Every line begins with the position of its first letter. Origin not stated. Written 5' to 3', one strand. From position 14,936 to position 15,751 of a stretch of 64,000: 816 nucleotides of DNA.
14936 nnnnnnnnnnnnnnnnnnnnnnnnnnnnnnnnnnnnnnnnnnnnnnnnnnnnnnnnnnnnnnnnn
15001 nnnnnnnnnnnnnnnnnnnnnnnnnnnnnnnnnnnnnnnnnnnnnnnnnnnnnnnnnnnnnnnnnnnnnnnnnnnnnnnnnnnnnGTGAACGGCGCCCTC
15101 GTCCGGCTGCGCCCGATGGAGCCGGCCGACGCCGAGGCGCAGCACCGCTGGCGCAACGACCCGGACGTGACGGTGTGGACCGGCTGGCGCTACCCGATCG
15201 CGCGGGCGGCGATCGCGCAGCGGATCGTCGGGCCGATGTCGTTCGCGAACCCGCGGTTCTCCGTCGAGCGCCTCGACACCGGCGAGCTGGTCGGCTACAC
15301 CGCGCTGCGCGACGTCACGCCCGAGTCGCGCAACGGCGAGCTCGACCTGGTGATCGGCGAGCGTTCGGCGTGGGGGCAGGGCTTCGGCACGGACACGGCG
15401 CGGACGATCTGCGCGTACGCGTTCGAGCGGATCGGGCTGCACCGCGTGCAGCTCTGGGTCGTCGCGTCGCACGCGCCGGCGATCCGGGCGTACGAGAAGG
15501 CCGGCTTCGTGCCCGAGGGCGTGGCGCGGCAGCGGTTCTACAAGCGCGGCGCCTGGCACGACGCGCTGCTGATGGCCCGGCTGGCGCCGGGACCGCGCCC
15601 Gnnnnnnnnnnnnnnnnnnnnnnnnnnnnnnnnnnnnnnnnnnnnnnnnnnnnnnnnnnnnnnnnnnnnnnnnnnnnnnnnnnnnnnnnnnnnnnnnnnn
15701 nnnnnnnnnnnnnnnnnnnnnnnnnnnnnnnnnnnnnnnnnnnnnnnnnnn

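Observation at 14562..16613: Four tandem, translationally coupled GNAT paralogs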

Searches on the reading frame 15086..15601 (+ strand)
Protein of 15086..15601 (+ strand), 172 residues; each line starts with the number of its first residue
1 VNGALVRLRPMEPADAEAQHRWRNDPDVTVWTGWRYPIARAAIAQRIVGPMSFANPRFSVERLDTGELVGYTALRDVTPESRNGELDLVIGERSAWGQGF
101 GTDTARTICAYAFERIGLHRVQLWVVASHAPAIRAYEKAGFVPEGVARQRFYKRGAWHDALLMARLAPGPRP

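Call 3: search_protein_families(library=pfam, proteins=[window:15086-15601:+], max_evalue=0.01)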
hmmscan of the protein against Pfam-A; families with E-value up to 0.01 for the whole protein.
window:15086-15601:+ (172 aa): 5 families
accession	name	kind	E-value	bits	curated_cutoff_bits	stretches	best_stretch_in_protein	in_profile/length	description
PF13302.13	Acetyltransf_3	-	7.7e-23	82.2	25.4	1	7-142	3-138/138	Acetyltransferase (GNAT) domain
PF00583.31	Acetyltransf_1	-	3.5e-14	53.5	20.7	1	54-141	31-116/116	Acetyltransferase (GNAT) family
PF13420.13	Acetyltransf_4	-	6.4e-11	43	24.3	1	9-161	2-154/155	Acetyltransferase (GNAT) domain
PF13523.12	Acetyltransf_8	-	4e-09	36.7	27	1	85-145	81-141/145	Acetyltransferase (GNAT) domain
PF13508.13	Acetyltransf_7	-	0.00039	21.2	27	1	64-142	11-83/84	Acetyltransferase (GNAT) domain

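Call 5: find_encoding_contigs(protein=window:15086-15601:+, flank=6000, max_places=6)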
Protein window:15086-15601:+ (172 aa): 3 contigs read that carry it; 2 places shown.
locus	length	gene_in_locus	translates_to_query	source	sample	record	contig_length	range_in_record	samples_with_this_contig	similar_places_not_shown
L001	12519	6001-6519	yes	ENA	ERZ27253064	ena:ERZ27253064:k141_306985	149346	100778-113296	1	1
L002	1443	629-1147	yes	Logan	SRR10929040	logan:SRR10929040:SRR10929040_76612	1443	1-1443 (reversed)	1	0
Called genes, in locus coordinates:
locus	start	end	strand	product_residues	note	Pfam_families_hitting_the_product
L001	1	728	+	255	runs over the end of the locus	-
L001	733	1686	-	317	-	PF00535:Glycos_transf_2, PF13641:Glyco_tranf_2_3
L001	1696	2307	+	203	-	PF01066:CDP-OH_P_transf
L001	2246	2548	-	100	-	PF18916:Lycopene_cyc (faint)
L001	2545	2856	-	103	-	PF18916:Lycopene_cyc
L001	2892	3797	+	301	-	-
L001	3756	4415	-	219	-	PF02581:TMP-TENI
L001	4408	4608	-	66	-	PF02597:ThiS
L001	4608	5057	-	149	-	PF01243:PNPOx_N, PF12900:Pyridox_ox_2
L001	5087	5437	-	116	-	PF21531:Rv2175c_wHTH, PF18367:Rv2175c_C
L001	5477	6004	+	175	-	PF13302:Acetyltransf_3, PF13523:Acetyltransf_8 (faint), PF00583:Acetyltransf_1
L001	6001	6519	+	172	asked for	PF13302:Acetyltransf_3, PF13420:Acetyltransf_4, PF00583:Acetyltransf_1, PF13523:Acetyltransf_8 (weak)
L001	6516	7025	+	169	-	PF13302:Acetyltransf_3, PF00583:Acetyltransf_1, PF13420:Acetyltransf_4 (weak), PF13508:Acetyltransf_7 (weak), PF13523:Acetyltransf_8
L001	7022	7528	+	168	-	PF13302:Acetyltransf_3, PF00583:Acetyltransf_1, PF13508:Acetyltransf_7 (weak), PF13523:Acetyltransf_8 (weak)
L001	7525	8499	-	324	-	PF01408:GFO_IDH_MocA, PF22725:GFO_IDH_MocA_C3, PF02894:GFO_IDH_MocA_C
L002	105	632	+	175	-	PF13302:Acetyltransf_3, PF13523:Acetyltransf_8 (faint), PF00583:Acetyltransf_1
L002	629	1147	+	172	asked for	PF13302:Acetyltransf_3, PF13420:Acetyltransf_4, PF00583:Acetyltransf_1, PF13523:Acetyltransf_8 (weak)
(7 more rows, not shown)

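Call 6: search_protein_families(library=ncbifam, proteins=[window:15086-15601:+], max_evalue=0.001)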
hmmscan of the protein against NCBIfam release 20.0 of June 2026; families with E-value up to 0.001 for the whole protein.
window:15086-15601:+ (172 aa): 16 families
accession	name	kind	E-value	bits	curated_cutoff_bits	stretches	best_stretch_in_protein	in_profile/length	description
NF000225.3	AAC_6p_Strep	exception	5.8e-19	68.6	250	1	3-167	4-152/156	aminoglycoside 6'-N-acetyltransferase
NF033151.0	AAC_6p_A10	exception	4.6e-10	39.8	400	1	85-164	96-175/178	AAC(6')-I family aminoglycoside 6'-N-acetyltransferase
TIGR03585.1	PseH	equivalog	7.1e-10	39.2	93.1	1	7-163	2-155/156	UDP-4-amino-4,6-dideoxy-N-acetyl-beta-L-altrosamine N-acetyltransferase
NF011709.0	PRK15130.1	equivalog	1.1e-08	35.1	218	1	6-164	7-163/186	spermidine N1-acetyltransferase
NF012165.0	AAC_6p_set_A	equivalog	1.2e-06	28.4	280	1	86-146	92-152/177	aminoglycoside 6'-N-acetyltransferase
NF000483.1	BlmB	exception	2.2e-06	27.2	625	1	4-163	15-171/301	bleomycin family antibiotic N-acetyltransferase BlmB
NF007527.0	PRK10140.1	equivalog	2.8e-06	27.3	236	1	67-166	61-161/162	N-acetyltransferase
TIGR01575.1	rimI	equivalog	5.3e-06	26.6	86.4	1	65-163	40-132/132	ribosomal protein S18-alanine N-acetyltransferase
NF000135.2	AAC_6p_IIc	exception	5.6e-06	26.2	415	1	86-144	99-157/193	aminoglycoside N-acetyltransferase AAC(6')-IIc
NF000485.1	TlmB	exception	6.2e-06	25.7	625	1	6-165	8-165/292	bleomycin family antibiotic N-acetyltransferase TlmB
TIGR04431.1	N6_acetyl_AAC6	equivalog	8.8e-06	25.5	260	1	86-146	99-159/184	AacA4 family aminoglycoside N(6')-acetyltransferase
NF000016.1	AAC_6p_Im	exception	5.7e-05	23.3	350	1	84-142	95-153/178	aminoglycoside N-acetyltransferase AAC(6')-Im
NF033074.0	AAC_6p_Ib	exception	5.8e-05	22.8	400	1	86-146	99-159/184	AAC(6')-Ib family aminoglycoside 6'-N-acetyltransferase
NF000431.1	AAC_6p_Ian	exception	0.00012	21.7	400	1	85-163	95-173/190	aminoglycoside N-acetyltransferase AAC(6')-Ian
NF040503.1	resist_ArsN1a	equivalog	0.00019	21.2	170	1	92-166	85-158/159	arsinothricin resistance N-acetyltransferase ArsN1 family A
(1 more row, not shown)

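Call 7: find_homologous_proteins(query=window:15086-15601:+, max_evalue=1e-10)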
Query window:15086-15601:+ (172 aa): 118 proteins with E <= 1e-10 among 244 candidates.
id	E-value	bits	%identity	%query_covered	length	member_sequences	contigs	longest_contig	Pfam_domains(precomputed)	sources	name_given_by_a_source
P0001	1.1e-105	369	100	94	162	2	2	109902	PF13420.14,PF13302.14,PF13523.13,PF00583.32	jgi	jgi:RimJ/RimL family protein N-acetyltransferase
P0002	2.6e-89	316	82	98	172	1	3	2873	PF13420.14,PF13302.14,PF13523.13,PF00583.32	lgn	-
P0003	2.0e-86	307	81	98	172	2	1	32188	PF13420.14,PF13302.14,PF13523.13,PF00583.32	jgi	jgi:RimJ/RimL family protein N-acetyltransferase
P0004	3.3e-84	299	79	98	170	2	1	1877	PF13420.14,PF13302.14,PF13523.13,PF00583.32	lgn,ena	-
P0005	4.6e-84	299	78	98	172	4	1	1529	PF13420.14,PF13302.14,PF13523.13,PF00583.32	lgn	-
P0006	3.7e-83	296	79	98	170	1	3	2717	PF13420.14,PF13302.14,PF13508.14,PF13523.13,PF00583.32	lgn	-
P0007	3.8e-83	296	78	98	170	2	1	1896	PF13420.14,PF13302.14,PF13523.13,PF00583.32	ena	-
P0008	2.1e-81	290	78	98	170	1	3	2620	PF13420.14,PF13302.14,PF13523.13,PF00583.32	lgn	-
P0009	1.0e-77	278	73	100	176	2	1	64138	PF13420.14,PF13302.14,PF13523.13,PF00583.32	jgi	jgi:CRISPR-associated Cas5-like protein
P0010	1.8e-77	277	75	98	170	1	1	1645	PF13420.14,PF13302.14,PF13523.13,PF00583.32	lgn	-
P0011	3.1e-76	273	72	97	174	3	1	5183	PF13420.14,PF13302.14,PF13523.13,PF00583.32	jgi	jgi:RimJ/RimL family protein N-acetyltransferase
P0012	4.6e-75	270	72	97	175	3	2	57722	PF13420.14,PF13302.14,PF13523.13,PF00583.32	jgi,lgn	jgi:RimJ/RimL family protein N-acetyltransferase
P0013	4.6e-73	263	70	98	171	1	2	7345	PF13420.14,PF13302.14,PF13523.13,PF00583.32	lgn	-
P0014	5.3e-72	260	74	92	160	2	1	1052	PF13420.14,PF13302.14,PF13523.13,PF00583.32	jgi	jgi:RimJ/RimL family protein N-acetyltransferase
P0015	3.3e-71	257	72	97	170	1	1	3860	PF13420.14,PF13302.14,PF13508.14,PF13523.13,PF00583.32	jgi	jgi:RimJ/RimL family protein N-acetyltransferase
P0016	1.7e-70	255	68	97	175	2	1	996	PF13420.14,PF13302.14,PF13523.13,PF00583.32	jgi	jgi:RimJ/RimL family protein N-acetyltransferase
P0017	2.2e-70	254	69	96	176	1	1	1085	PF13420.14,PF13302.14,PF13508.14,PF13523.13,PF00583.32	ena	-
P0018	2.4e-70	254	68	100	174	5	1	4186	PF13420.14,PF13302.14,PF13523.13,PF00583.32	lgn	-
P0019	4.4e-70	253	69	96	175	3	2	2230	PF13420.14,PF13302.14,PF13523.13,PF00583.32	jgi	jgi:RimJ/RimL family protein N-acetyltransferase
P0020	5.2e-69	250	66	97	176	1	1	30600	PF13420.14,PF13302.14,PF13523.13,PF00583.32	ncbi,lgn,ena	-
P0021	2.9e-68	247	68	96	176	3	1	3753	PF13420.14,PF13302.14,PF13523.13,PF00583.32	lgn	-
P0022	4.4e-68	247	68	96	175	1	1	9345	PF13420.14,PF13302.14,PF13523.13,PF00583.32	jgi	jgi:RimJ/RimL family protein N-acetyltransferase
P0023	1.7e-67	245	64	97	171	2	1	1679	PF13420.14,PF13302.14,PF13508.14,PF13523.13,PF00583.32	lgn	-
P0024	7.8e-67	243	65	97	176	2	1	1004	PF13420.14,PF13302.14,PF13523.13,PF00583.32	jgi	jgi:RimJ/RimL family protein N-acetyltransferase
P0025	1.1e-66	242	67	97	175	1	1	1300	PF13420.14,PF13302.14,PF00583.32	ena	-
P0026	1.8e-66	242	65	97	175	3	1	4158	PF13420.14,PF13302.14,PF13523.13,PF00583.32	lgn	-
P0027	2.1e-66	241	66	97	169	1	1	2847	PF13420.14,PF13302.14,PF00583.32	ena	-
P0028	2.5e-66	241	68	97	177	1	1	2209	PF13420.14,PF13302.14,PF13523.13,PF00583.32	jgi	jgi:RimJ/RimL family protein N-acetyltransferase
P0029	3.0e-66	241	68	94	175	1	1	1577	PF13420.14,PF13302.14,PF13523.13,PF00583.32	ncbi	-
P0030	6.8e-64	233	64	97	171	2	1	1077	PF13420.14,PF13302.14,PF13523.13,PF00583.32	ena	-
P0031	1.4e-63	232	66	97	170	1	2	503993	PF13420.14,PF13302.14,PF00583.32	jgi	jgi:RimJ/RimL family protein N-acetyltransferase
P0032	2.0e-63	232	66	98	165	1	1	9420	PF13420.14,PF13302.14,PF00583.32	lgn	-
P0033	3.9e-63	231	66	98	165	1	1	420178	PF13302.14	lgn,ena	-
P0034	4.4e-63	231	64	97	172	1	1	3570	PF13420.14,PF13302.14,PF13523.13,PF00583.32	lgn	-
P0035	1.3e-62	229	61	98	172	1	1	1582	PF13420.14,PF13302.14,PF00583.32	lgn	-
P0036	1.4e-57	213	61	97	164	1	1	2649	PF13420.14,PF13302.14,PF13523.13,PF00583.32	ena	-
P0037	9.4e-57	210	64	96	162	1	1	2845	PF13302.14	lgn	-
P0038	9.4e-56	207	61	95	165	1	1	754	PF13420.14,PF13302.14,PF13523.13,PF00583.32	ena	-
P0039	1.4e-55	206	59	97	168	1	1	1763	PF13420.14,PF13302.14,PF13523.13,PF00583.32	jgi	jgi:RimJ/RimL family protein N-acetyltransferase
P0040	1.1e-54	203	57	96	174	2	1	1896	PF13420.14,PF13302.14,PF13523.13,PF00583.32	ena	-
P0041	1.8e-53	199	56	95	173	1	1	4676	PF13420.14,PF13302.14,PF13523.13,PF00583.32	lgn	-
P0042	3.1e-51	192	59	97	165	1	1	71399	PF13302.14,PF00583.32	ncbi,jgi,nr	ncbi:MAG: hypothetical protein QOE45_1854 [Frankiaceae bacterium]|jgi:RimJ/RimL family protein N-ace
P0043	2.1e-49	186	58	97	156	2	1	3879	PF13420.14,PF13302.14,PF00583.32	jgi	jgi:RimJ/RimL family protein N-acetyltransferase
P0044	4.8e-45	172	58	91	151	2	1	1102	PF13302.14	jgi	jgi:RimJ/RimL family protein N-acetyltransferase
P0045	7.5e-45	171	56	93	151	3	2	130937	PF13302.14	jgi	jgi:RimJ/RimL family protein N-acetyltransferase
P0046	2.4e-44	170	57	91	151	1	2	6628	PF13420.14,PF13302.14,PF13523.13,PF00583.32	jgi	jgi:RimJ/RimL family protein N-acetyltransferase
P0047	2.7e-40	156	54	94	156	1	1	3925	PF13302.14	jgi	jgi:RimJ/RimL family protein N-acetyltransferase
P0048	2.9e-40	156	54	97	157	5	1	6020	PF13302.14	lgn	-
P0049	3.0e-31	127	40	97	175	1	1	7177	PF13420.14,PF13302.14,PF13523.13,PF00583.32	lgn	-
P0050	3.7e-25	107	40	92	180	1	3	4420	PF13420.14,PF13302.14,PF13523.13,PF00583.32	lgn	-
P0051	8.3e-24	103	39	95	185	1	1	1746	PF13420.14,PF13302.14,PF13523.13,PF00583.32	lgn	-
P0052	1.4e-23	102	40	95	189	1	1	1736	PF13420.14,PF13302.14,PF13523.13,PF00583.32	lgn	-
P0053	2.4e-23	101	36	97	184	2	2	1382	PF13420.14,PF13302.14,PF13523.13,PF00583.32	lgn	-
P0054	2.7e-23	101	36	98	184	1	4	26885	PF13420.14,PF13302.14,PF13523.13,PF00583.32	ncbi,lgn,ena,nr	ncbi:MAG: GNAT family N-acetyltransferase [Oscillospiraceae bacterium]|nr:GNAT family N-acetyltransf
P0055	3.0e-22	98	37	97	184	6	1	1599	PF13420.14,PF13302.14,PF13523.13,PF00583.32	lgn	-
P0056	4.2e-22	97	40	98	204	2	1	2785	PF13302.14,PF00583.32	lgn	-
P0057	5.6e-22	97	38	97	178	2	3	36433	PF13420.14,PF13302.14,PF13523.13,PF00583.32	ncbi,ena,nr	ncbi:MAG: GNAT family N-acetyltransferase [Anaerolineae bacterium]|nr:GNAT family N-acetyltransferas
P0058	6.6e-22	96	38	97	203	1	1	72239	PF13420.14,PF13302.14,PF00583.32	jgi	jgi:RimJ/RimL family protein N-acetyltransferase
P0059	1.1e-21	96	36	98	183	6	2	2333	PF13420.14,PF13302.14,PF13508.14,PF13523.13,PF00583.32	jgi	-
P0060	1.2e-21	96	37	99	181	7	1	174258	PF13420.14,PF13302.14,PF13523.13,PF00583.32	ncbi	-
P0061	1.8e-21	95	37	95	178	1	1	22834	PF13420.14,PF13302.14,PF13523.13,PF00583.32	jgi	-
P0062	4.2e-21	94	35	97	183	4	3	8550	PF13420.14,PF13302.14,PF13523.13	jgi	-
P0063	5.3e-21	93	37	97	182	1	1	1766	PF13420.14,PF13302.14,PF13523.13,PF00583.32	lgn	-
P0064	6.4e-21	93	37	99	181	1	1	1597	PF13302.14,PF00583.32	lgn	-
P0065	9.0e-21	93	39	98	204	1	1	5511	PF13302.14,PF13508.14,PF00583.32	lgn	-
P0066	1.1e-20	93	35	95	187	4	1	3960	PF13420.14,PF13302.14,PF13523.13,PF00583.32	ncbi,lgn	-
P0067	1.2e-20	92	37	97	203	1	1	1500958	PF13302.14,PF00583.32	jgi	jgi:RimJ/RimL family protein N-acetyltransferase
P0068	1.4e-20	92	35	97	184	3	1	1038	PF13420.14,PF13302.14,PF13523.13,PF00583.32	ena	-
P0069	4.7e-20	90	36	97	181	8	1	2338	PF13420.14,PF13302.14,PF13523.13,PF00583.32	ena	-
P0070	4.8e-20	90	36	97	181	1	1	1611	PF13420.14,PF13302.14,PF13523.13,PF00583.32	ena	-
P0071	4.9e-20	90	38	97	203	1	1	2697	PF13420.14,PF13302.14,PF13508.14,PF00583.32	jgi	jgi:RimJ/RimL family protein N-acetyltransferase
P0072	5.3e-20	90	36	95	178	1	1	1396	PF13420.14,PF13302.14,PF13523.13,PF00583.32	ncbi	-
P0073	6.1e-20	90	34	97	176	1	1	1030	PF13420.14,PF13302.14,PF13523.13,PF00583.32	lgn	-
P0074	7.7e-20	90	39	98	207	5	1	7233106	PF13302.14,PF00583.32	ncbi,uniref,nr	ncbi:GNAT family N-acetyltransferase [Streptomyces sp. KM273126]|uniref:GNAT family N-acetyltransfer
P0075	8.2e-20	90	36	95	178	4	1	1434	PF13420.14,PF13302.14,PF13523.13,PF00583.32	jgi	jgi:diamine N-acetyltransferase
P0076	1.3e-19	89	36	95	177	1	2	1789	PF13302.14,PF13523.13,PF00583.32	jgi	jgi:RimJ/RimL family protein N-acetyltransferase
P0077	2.0e-19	88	36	97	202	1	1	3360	PF13302.14,PF00583.32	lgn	-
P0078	2.2e-19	88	37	98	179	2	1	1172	PF13420.14,PF13302.14,PF00583.32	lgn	-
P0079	2.6e-19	88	36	97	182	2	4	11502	PF13420.14,PF13302.14,PF13523.13,PF00583.32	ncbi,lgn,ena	-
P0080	3.0e-19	88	39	98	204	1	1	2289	PF13302.14,PF00583.32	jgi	jgi:RimJ/RimL family protein N-acetyltransferase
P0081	3.9e-19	87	34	97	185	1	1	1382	PF13420.14,PF13302.14,PF13523.13,PF00583.32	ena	-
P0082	5.4e-19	87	35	97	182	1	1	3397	PF13420.14,PF13302.14,PF13523.13,PF00583.32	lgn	-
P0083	5.7e-19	87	38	95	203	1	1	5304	PF13302.14,PF00583.32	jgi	jgi:RimJ/RimL family protein N-acetyltransferase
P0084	6.0e-19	87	36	97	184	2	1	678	PF13420.14,PF13302.14,PF13523.13,PF00583.32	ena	-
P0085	9.7e-19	86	34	97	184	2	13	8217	PF13420.14,PF13302.14,PF13523.13,PF00583.32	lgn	-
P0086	1.0e-18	86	33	97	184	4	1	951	PF13420.14,PF13302.14,PF13523.13,PF00583.32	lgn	-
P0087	1.2e-18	86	37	97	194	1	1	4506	PF13302.14,PF13523.13,PF00583.32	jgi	jgi:RimJ/RimL family protein N-acetyltransferase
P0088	1.4e-18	86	35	97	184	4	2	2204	PF13420.14,PF13302.14,PF13523.13,PF00583.32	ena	-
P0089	1.6e-18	85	34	97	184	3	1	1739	PF13420.14,PF13302.14,PF13523.13,PF00583.32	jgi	-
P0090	2.1e-18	85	33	98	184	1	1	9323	PF13420.14,PF13302.14,PF13523.13,PF00583.32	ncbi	-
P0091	2.2e-18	85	34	97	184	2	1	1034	PF13420.14,PF13302.14,PF13523.13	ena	-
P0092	3.6e-18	84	33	97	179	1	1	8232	PF13420.14,PF13302.14,PF13523.13,PF00583.32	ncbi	-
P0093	5.1e-18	84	37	97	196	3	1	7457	PF13420.14,PF13302.14,PF13523.13,PF00583.32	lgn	-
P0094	9.1e-18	83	32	97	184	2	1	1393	PF13420.14,PF13302.14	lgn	-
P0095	1.1e-17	83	30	95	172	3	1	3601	PF13420.14,PF13302.14,PF13523.13,PF00583.32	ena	-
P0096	1.2e-17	83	34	95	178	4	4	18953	PF13420.14,PF13302.14,PF13523.13,PF00583.32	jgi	jgi:diamine N-acetyltransferase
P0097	2.7e-17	81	32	97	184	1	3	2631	PF13420.14,PF13302.14,PF13523.13,PF00583.32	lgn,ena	-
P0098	2.9e-17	81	33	100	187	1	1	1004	PF13302.14,PF00583.32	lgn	-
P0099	1.6e-16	79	38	97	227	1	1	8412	PF13302.14,PF00583.32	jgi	-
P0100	3.2e-16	78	31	97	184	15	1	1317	PF13420.14,PF13302.14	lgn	-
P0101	4.3e-16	77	33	100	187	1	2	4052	PF13420.14,PF13302.14,PF00583.32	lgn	-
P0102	1.0e-15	76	35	82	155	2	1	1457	PF13302.14,PF13523.13,PF00583.32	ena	-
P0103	3.7e-15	74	34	100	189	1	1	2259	PF13420.14,PF13302.14,PF00583.32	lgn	-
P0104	6.1e-15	74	46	64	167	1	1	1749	PF13420.14,PF13302.14,PF13508.14,PF08445.17,PF13523.13,PF00583.32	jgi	jgi:aminoglycoside 6'-N-acetyltransferase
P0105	1.1e-14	73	35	84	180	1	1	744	PF13302.14,PF00583.32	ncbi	-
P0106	1.2e-14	73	34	85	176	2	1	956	PF13420.14,PF13302.14,PF13523.13,PF00583.32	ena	-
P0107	1.4e-14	73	35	97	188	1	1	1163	PF13302.14,PF00583.32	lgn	-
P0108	6.6e-14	70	32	95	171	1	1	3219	PF13420.14,PF13302.14,PF13523.13,PF00583.32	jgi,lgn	-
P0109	6.7e-14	70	32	93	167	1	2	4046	PF13420.14,PF13302.14,PF13508.14,PF13523.13,PF00583.32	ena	-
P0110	6.8e-14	70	32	93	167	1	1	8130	PF13420.14,PF13302.14,PF13508.14,PF13523.13,PF00583.32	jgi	jgi:aminoglycoside 6'-N-acetyltransferase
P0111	1.7e-13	69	36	97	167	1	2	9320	PF13302.14,PF13508.14,PF08445.17,PF13523.13,PF00583.32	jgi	jgi:aminoglycoside 6'-N-acetyltransferase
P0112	3.0e-13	68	36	82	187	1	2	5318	PF13420.14,PF13302.14,PF13523.13,PF00583.32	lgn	-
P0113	3.9e-13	68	35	98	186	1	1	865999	PF13302.14,PF13508.14,PF00583.32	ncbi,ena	-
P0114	1.6e-12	66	33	95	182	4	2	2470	PF13420.14,PF13302.14,PF13508.14,PF13523.13,PF00583.32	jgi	jgi:RimJ/RimL family protein N-acetyltransferase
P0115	1.7e-12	66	32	92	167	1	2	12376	PF13420.14,PF13302.14,PF13508.14,PF08445.17,PF13523.13,PF00583.32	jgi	jgi:aminoglycoside 6'-N-acetyltransferase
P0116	5.9e-12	64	33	92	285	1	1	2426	PF13420.14,PF13302.14,PF13508.14,PF08445.17,PF13523.13,PF00583.32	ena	-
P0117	2.3e-11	62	32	92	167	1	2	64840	PF13420.14,PF13302.14,PF13508.14,PF13523.13,PF00583.32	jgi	jgi:aminoglycoside 6'-N-acetyltransferase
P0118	6.2e-11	61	33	97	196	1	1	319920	PF13302.14,PF00583.32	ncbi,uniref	ncbi:GNAT family protein [Actinoplanes sp. NPDC049118]|uniref:GNAT family N-acetyltransferase n=1 Ta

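Call 10: find_related_loci(query=A2, collection=genome_contigs, flank=8000)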
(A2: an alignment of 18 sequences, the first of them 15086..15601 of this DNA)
Query A2 (172 aa) in genome_contigs; peptide patterns used: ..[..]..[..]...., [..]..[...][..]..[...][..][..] (x = any residue, [..] = any of these).
55 stretches matched a pattern; 4 encode a relative of the query (tblastn E <= 1e-3); 4 distinct loci.
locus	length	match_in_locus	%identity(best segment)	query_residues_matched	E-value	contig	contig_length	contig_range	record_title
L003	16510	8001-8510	81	1-168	2e-90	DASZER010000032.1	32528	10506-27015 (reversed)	MAG TPA_asm: Frankiaceae bacterium isolate SMAG_U6499 k141_219314, whole genome shotgun sequence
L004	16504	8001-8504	66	2-167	3e-73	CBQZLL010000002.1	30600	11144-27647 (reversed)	MAG TPA_asm: uncultured Frankiaceae bacterium isolate SRR11839388_metabat2_26 genome assembly, contig: ERZ27397410.1034,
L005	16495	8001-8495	56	5-167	5e-55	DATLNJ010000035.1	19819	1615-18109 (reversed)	MAG TPA_asm: Frankiaceae bacterium isolate SMAG_U13797 k141_1222414, whole genome shotgun sequence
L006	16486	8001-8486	59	5-170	3e-50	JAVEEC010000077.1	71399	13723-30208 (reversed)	MAG: Frankiaceae bacterium isolate BP_191 scaffold_406474, whole genome shotgun sequence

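Call 14: find_related_loci(query=A2, collection=metagenome_contigs, flank=6000)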
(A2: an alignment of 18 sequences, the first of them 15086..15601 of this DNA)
Query A2 (172 aa) in metagenome_contigs; peptide patterns used: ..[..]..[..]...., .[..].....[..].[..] (x = any residue, [..] = any of these).
209 stretches matched a pattern; 1 encode a relative of the query (tblastn E <= 1e-3); 1 distinct loci.
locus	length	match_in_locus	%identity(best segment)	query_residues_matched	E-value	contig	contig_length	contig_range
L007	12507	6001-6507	67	1-167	2e-73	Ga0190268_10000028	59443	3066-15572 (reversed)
